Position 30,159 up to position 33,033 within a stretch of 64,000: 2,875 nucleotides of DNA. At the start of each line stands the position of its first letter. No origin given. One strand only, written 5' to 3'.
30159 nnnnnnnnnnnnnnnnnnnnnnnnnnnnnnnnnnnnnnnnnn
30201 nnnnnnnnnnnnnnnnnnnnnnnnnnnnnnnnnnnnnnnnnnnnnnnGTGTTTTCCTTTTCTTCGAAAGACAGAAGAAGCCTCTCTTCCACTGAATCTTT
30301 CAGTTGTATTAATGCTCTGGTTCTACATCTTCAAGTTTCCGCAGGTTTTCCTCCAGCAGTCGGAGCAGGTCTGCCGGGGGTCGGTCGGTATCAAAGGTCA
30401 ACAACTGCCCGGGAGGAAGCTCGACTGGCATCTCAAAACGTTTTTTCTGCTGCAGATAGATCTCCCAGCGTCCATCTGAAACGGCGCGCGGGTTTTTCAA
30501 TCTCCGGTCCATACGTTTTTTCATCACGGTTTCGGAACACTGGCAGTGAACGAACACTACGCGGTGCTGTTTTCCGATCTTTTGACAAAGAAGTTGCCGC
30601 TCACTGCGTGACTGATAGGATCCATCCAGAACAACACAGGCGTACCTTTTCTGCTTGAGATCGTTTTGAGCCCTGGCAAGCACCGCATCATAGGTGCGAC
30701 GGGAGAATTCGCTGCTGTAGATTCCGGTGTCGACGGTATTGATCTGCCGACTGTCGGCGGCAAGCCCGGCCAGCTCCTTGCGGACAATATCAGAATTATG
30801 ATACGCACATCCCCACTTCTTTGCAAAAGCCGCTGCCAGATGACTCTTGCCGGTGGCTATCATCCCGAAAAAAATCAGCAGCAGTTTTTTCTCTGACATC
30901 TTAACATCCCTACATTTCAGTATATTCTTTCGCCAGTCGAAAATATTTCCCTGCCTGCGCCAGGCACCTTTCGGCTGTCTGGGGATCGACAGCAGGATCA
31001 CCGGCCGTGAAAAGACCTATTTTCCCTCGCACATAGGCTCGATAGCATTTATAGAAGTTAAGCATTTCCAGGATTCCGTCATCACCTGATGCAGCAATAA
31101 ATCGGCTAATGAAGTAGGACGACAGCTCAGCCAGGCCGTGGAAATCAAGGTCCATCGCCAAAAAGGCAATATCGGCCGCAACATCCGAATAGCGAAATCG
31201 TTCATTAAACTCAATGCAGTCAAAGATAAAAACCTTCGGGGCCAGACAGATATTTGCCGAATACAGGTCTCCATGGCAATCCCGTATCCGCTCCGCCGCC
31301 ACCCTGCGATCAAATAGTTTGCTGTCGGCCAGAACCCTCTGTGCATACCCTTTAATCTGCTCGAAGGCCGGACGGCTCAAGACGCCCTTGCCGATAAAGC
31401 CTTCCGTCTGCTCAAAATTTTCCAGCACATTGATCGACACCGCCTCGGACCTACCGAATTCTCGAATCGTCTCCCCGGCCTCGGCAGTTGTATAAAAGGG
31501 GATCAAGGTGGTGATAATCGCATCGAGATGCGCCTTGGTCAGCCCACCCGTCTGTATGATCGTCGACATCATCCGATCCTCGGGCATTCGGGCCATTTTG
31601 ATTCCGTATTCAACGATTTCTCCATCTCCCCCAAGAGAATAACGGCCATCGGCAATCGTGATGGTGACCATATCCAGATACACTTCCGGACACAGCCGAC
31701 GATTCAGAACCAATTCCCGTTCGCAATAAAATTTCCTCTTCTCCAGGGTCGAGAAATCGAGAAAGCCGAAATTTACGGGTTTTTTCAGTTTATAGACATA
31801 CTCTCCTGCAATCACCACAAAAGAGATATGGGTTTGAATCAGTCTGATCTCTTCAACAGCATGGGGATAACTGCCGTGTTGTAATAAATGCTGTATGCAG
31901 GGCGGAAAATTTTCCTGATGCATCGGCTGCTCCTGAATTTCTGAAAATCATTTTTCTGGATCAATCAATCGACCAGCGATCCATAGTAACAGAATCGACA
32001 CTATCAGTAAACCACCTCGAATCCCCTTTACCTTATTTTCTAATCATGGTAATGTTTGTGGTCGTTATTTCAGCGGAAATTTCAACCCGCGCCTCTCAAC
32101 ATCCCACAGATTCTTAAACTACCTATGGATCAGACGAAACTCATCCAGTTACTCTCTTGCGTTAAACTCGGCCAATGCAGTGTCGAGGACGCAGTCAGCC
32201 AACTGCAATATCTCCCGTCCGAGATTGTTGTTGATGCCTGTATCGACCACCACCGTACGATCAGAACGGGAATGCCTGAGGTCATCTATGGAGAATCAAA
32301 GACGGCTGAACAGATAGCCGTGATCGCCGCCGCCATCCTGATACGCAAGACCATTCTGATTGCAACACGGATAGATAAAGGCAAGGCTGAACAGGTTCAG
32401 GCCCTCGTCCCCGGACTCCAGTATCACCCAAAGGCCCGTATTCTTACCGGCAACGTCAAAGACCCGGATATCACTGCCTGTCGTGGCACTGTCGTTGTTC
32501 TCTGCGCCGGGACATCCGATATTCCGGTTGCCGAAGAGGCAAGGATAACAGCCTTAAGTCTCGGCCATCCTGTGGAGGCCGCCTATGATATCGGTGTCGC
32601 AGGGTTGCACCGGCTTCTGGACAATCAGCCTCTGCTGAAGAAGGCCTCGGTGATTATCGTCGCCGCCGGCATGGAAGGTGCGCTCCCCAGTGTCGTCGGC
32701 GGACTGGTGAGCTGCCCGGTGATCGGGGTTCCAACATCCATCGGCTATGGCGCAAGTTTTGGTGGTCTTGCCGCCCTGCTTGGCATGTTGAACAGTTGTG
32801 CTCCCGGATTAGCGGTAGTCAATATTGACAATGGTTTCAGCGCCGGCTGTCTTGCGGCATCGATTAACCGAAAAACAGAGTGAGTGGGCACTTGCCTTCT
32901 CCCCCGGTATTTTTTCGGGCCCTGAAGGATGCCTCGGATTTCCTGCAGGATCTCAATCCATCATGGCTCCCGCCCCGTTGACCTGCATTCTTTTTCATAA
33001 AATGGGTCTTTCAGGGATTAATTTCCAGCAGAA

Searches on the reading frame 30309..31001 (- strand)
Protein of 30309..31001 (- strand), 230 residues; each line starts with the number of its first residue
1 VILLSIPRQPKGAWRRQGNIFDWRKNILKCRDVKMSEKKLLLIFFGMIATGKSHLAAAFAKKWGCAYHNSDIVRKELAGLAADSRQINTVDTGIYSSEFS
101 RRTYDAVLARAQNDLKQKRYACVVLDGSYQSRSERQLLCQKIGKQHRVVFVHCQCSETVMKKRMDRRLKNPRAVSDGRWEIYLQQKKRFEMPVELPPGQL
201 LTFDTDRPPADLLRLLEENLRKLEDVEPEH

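Call 77: search_protein_families(library=pfam, proteins=[window:30309-31001:-], max_evalue=0.01)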
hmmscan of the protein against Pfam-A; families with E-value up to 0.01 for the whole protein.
window:30309-31001:- (230 aa): 4 families
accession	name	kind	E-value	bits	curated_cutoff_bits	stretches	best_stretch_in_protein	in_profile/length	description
PF13671.12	AAA_33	-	1.4e-15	58.3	27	1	41-192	1-143/143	AAA domain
PF13238.12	AAA_18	-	4.5e-05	24.3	29.4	1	45-173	4-117/128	AAA domain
PF08433.16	KTI12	-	0.00084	19.4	22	1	41-192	3-140/271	Chromatin associated protein KTI12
PF13207.12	AAA_17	-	0.0021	18.8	27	1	46-167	2-123/136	AAA domain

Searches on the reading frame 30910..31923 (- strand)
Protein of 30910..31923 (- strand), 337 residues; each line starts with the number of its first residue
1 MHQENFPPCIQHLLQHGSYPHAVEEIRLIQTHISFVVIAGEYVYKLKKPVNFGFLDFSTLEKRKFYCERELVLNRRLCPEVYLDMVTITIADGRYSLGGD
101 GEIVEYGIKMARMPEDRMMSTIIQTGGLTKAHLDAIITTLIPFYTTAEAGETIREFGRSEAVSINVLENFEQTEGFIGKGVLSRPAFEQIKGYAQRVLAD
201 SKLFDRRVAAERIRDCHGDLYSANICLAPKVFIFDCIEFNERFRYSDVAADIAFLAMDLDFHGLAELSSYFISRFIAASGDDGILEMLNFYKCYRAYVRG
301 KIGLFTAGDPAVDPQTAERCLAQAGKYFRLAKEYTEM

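Call 77: search_protein_families(library=pfam, proteins=[window:30910-31923:-], max_evalue=0.01)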
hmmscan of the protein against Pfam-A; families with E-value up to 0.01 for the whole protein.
window:30910-31923:- (337 aa): 1 family
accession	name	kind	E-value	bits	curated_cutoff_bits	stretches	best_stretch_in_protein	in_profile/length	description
PF01636.29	APH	-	0.0061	16.8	23.2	1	201-268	156-222/239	Phosphotransferase enzyme family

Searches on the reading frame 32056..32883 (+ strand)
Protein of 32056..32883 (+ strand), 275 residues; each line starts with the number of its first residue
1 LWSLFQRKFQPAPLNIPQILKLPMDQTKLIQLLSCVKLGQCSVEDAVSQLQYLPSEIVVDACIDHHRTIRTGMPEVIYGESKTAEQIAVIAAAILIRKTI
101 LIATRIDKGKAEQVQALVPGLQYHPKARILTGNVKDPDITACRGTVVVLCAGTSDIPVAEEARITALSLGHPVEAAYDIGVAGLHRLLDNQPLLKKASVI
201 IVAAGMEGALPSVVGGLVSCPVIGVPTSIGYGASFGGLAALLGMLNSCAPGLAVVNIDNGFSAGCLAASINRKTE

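Call 77: search_protein_families(library=pfam, proteins=[window:32056-32883:+], max_evalue=0.01)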
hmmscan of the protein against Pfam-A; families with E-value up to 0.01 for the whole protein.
window:32056-32883:+ (275 aa): 1 family
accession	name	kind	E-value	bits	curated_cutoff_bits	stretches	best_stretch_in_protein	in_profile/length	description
PF00731.26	AIRC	-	1.7e-14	54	30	1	146-271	2-127/148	AIR carboxylase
